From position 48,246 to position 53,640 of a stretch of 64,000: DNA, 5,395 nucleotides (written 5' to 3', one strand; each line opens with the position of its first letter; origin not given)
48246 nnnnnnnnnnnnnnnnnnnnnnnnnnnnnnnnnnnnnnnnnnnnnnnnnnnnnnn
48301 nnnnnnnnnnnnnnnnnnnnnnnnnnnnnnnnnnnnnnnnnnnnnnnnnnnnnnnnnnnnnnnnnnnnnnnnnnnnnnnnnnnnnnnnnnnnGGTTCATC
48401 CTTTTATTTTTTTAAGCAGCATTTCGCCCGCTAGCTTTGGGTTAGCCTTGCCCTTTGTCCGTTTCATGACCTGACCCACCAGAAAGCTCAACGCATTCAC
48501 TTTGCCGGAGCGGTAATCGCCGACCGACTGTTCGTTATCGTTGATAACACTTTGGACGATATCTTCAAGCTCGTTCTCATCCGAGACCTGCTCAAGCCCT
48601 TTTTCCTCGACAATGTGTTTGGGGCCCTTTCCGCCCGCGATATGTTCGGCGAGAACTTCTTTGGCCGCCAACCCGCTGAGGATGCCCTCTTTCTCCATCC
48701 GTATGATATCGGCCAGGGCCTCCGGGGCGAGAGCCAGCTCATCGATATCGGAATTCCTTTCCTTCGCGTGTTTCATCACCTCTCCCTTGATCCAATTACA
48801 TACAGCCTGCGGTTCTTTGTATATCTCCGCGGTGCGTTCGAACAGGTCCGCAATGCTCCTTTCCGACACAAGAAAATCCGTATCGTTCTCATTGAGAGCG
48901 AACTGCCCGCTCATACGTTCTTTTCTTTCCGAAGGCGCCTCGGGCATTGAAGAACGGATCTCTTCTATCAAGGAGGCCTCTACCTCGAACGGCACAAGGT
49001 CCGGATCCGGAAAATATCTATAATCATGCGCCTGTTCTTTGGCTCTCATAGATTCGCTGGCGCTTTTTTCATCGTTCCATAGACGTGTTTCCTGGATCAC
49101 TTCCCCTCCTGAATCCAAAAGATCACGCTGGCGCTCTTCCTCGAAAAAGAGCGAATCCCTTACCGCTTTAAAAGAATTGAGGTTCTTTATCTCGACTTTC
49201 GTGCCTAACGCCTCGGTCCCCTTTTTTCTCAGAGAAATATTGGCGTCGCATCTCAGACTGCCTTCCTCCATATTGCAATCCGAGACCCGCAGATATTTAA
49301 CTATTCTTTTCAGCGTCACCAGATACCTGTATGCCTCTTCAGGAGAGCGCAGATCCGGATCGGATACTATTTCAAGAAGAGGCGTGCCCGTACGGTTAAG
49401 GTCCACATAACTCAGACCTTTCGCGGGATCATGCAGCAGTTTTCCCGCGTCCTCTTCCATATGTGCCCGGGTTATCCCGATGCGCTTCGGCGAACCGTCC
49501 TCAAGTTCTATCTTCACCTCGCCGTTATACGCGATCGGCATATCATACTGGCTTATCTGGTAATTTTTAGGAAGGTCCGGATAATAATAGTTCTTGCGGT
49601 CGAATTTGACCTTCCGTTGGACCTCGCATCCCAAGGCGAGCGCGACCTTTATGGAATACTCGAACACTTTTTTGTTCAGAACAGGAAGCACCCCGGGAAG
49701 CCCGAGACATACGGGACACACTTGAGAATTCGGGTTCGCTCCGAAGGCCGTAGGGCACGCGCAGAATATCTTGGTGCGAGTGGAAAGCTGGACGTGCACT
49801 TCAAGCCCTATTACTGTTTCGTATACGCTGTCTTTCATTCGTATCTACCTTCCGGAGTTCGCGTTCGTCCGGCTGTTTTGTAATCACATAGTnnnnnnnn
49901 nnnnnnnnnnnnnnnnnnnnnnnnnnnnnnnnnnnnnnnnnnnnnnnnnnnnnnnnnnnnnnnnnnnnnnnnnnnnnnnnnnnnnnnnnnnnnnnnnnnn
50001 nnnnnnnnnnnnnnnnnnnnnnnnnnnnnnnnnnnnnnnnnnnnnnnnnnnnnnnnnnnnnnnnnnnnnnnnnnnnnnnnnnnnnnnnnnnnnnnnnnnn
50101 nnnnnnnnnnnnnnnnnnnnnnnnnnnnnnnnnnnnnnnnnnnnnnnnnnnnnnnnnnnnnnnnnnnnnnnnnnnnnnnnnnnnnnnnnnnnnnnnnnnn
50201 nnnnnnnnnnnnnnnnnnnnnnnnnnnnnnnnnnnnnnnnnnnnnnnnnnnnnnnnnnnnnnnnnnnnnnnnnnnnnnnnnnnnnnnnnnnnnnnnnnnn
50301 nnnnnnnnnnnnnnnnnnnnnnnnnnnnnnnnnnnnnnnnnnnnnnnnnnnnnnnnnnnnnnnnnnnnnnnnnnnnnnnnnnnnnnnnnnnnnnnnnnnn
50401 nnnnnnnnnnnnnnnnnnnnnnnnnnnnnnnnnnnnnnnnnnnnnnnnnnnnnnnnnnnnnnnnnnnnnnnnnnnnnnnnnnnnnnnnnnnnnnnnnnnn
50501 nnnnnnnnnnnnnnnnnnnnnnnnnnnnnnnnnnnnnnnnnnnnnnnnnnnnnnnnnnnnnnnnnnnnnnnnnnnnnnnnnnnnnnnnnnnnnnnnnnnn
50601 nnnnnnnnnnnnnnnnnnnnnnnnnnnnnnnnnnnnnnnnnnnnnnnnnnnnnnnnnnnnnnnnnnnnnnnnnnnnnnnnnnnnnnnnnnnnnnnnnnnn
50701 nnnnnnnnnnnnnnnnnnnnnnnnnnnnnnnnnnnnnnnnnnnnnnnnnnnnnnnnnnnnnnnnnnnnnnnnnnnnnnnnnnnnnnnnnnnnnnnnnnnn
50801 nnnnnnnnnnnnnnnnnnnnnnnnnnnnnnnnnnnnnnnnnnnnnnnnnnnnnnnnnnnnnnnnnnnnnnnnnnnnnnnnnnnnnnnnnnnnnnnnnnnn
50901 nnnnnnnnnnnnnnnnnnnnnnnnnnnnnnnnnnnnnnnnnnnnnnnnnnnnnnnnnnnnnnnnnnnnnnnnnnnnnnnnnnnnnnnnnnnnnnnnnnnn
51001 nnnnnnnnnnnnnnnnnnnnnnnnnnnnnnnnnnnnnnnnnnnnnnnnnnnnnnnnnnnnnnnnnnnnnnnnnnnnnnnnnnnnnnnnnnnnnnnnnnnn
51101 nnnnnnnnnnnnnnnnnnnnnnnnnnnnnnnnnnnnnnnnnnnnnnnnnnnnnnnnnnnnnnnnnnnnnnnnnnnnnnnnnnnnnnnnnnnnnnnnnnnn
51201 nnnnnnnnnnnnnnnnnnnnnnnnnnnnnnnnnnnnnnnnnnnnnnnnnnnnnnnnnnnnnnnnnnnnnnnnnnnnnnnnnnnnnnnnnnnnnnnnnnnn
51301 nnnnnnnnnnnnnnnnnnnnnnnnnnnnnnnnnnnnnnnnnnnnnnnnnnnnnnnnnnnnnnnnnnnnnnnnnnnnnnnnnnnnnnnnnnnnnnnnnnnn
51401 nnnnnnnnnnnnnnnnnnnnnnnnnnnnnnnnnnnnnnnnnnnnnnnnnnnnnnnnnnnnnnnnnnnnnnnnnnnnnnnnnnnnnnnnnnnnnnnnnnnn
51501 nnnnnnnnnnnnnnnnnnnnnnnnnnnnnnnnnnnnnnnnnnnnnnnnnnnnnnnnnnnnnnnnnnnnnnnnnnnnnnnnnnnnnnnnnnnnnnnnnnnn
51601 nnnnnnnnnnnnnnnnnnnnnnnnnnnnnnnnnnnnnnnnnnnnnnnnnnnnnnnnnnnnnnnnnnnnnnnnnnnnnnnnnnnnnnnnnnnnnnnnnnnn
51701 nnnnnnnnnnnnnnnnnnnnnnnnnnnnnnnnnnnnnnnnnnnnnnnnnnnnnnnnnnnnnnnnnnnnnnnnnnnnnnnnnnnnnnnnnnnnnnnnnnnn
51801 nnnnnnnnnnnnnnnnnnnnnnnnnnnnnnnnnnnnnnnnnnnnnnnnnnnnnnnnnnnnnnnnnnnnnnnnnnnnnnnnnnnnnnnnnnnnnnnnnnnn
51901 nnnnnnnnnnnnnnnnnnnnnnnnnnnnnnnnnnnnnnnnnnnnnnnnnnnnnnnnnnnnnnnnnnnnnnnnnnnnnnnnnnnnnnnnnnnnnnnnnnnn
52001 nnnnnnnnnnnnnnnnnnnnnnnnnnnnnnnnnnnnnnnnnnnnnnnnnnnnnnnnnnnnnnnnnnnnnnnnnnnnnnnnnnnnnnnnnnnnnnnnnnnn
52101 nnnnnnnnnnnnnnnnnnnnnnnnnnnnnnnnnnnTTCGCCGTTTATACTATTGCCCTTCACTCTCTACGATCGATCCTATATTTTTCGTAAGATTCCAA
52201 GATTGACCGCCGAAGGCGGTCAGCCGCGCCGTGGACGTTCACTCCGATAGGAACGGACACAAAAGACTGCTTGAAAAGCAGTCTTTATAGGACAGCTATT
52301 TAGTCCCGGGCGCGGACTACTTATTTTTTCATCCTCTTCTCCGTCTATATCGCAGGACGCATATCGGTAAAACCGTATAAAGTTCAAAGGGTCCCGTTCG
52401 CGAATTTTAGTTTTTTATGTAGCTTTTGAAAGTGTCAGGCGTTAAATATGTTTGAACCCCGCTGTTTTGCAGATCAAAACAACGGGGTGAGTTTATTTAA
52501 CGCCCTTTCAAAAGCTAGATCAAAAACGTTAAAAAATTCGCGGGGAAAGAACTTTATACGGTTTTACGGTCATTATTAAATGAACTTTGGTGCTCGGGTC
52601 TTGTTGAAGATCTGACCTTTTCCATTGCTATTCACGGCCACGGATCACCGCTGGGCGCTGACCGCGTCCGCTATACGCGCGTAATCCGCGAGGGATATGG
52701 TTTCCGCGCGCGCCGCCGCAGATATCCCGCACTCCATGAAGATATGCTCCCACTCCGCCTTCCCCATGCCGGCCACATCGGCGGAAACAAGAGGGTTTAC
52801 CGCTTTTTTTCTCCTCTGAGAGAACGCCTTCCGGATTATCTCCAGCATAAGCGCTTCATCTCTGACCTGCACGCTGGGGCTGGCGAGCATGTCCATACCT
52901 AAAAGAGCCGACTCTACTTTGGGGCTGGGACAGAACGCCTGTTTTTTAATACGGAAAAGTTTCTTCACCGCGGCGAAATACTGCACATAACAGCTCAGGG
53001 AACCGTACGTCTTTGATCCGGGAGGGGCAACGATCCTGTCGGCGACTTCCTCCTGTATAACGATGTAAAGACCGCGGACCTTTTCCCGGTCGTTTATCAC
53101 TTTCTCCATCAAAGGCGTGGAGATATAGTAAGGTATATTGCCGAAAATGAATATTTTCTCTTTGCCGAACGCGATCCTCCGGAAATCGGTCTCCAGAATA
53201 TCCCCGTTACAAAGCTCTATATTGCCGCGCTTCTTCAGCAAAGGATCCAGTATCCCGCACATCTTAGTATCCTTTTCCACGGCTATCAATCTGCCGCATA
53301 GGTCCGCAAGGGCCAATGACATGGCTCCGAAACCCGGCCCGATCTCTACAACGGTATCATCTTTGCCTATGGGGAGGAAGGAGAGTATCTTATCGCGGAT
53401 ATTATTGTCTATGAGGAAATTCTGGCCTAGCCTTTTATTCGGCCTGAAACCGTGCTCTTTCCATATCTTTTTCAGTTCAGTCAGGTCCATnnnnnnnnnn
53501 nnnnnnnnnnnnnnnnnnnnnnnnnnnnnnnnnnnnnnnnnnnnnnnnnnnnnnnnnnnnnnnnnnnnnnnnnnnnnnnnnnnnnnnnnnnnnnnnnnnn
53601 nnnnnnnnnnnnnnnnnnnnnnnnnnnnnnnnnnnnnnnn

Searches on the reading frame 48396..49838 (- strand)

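Call 44: search_protein_families(library=pfam, proteins=[window:48396-49838:-], max_evalue=0.001)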
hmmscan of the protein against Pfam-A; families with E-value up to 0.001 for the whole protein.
window:48396-49838:- (480 aa): 2 families
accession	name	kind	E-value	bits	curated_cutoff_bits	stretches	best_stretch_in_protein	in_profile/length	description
PF02934.20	GatB_N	-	2e-121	404.8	23.4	1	8-292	1-277/277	GatB/GatE catalytic domain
PF02637.23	GatB_Yqey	-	1e-47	162.1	27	1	331-478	1-148/148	GatB domain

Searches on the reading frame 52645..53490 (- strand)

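Call 44: search_protein_families(library=pfam, proteins=[window:52645-53490:-], max_evalue=0.001)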
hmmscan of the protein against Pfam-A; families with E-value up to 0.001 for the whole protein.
window:52645-53490:- (281 aa): 2 families
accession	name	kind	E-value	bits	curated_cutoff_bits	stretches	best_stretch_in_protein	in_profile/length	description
PF00398.26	RrnaAD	-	2.1e-52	178.2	24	1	16-275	3-259/263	Ribosomal RNA adenine dimethylase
PF13649.12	Methyltransf_25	-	0.00037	21.6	27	1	47-108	1-65/97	Methyltransferase domain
